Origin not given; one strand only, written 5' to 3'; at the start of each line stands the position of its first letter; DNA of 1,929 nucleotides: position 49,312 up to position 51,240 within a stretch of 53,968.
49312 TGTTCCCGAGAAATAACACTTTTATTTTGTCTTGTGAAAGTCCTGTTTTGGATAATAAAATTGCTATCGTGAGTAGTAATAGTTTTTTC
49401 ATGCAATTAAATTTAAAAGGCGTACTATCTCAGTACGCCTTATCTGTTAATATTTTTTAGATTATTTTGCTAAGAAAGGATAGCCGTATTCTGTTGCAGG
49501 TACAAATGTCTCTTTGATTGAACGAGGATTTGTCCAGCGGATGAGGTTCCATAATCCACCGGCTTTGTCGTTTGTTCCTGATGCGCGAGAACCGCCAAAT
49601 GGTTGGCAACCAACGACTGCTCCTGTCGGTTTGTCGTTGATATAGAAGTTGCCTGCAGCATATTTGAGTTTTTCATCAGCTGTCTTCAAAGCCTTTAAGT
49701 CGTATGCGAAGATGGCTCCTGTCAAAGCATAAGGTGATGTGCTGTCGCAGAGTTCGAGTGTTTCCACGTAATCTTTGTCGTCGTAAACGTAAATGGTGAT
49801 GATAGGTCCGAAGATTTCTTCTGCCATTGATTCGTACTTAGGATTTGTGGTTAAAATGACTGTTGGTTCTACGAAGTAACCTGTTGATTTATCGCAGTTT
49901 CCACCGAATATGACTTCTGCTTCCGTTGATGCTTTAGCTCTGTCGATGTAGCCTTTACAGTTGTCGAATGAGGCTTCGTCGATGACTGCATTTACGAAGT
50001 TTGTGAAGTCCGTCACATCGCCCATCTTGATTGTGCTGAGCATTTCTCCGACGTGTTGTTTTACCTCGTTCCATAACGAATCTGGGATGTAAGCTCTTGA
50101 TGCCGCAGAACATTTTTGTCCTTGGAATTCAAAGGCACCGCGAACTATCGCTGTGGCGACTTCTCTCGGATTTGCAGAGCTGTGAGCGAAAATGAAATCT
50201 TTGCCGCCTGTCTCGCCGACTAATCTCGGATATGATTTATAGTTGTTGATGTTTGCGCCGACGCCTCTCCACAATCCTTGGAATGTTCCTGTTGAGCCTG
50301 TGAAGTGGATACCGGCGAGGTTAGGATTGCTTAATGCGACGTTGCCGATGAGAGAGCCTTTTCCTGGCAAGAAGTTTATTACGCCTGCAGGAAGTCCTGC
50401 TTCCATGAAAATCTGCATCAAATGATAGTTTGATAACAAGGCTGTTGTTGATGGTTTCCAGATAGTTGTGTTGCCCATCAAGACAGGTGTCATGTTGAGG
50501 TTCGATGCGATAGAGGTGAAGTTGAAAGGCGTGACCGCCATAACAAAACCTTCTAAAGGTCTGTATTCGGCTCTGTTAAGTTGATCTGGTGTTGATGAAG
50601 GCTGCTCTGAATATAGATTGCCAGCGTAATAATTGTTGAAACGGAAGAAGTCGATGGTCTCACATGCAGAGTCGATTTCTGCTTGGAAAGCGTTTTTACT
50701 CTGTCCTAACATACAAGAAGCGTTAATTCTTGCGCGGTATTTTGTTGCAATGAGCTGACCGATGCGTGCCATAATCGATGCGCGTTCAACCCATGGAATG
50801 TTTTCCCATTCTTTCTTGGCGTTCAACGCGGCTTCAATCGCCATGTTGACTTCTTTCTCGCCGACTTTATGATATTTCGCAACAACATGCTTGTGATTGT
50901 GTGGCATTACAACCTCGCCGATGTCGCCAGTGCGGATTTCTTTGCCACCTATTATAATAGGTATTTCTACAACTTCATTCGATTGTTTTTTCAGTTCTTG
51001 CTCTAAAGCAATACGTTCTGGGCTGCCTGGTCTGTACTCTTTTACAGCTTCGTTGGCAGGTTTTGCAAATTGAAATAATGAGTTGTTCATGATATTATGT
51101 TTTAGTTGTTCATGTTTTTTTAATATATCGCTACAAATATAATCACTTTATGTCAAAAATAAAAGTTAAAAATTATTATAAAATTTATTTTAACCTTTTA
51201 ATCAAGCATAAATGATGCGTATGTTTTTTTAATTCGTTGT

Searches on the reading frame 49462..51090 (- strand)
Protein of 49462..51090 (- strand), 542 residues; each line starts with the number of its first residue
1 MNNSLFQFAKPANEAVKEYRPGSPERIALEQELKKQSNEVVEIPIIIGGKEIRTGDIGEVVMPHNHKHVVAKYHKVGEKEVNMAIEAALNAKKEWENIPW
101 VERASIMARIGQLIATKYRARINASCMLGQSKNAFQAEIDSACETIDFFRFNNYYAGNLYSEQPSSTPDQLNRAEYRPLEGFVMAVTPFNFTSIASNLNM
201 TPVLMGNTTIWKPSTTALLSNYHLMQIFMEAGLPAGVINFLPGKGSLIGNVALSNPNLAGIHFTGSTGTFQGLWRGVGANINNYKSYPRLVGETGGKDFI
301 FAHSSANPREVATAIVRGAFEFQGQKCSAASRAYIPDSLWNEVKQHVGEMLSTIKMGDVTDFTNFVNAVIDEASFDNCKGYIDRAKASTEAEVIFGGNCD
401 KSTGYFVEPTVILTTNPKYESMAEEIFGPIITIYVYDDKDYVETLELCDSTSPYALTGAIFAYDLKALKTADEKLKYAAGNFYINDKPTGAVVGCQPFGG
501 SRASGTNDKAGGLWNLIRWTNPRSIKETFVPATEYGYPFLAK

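Call 50: search_protein_families(library=pfam, proteins=[window:49462-51090:-], max_evalue=0.00001)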
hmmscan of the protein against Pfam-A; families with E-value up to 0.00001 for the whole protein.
window:49462-51090:- (542 aa): 1 family
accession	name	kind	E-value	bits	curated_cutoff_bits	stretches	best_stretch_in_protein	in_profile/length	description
PF00171.27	Aldedh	-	2.1e-98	330.3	23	1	59-524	10-460/461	Aldehyde dehydrogenase family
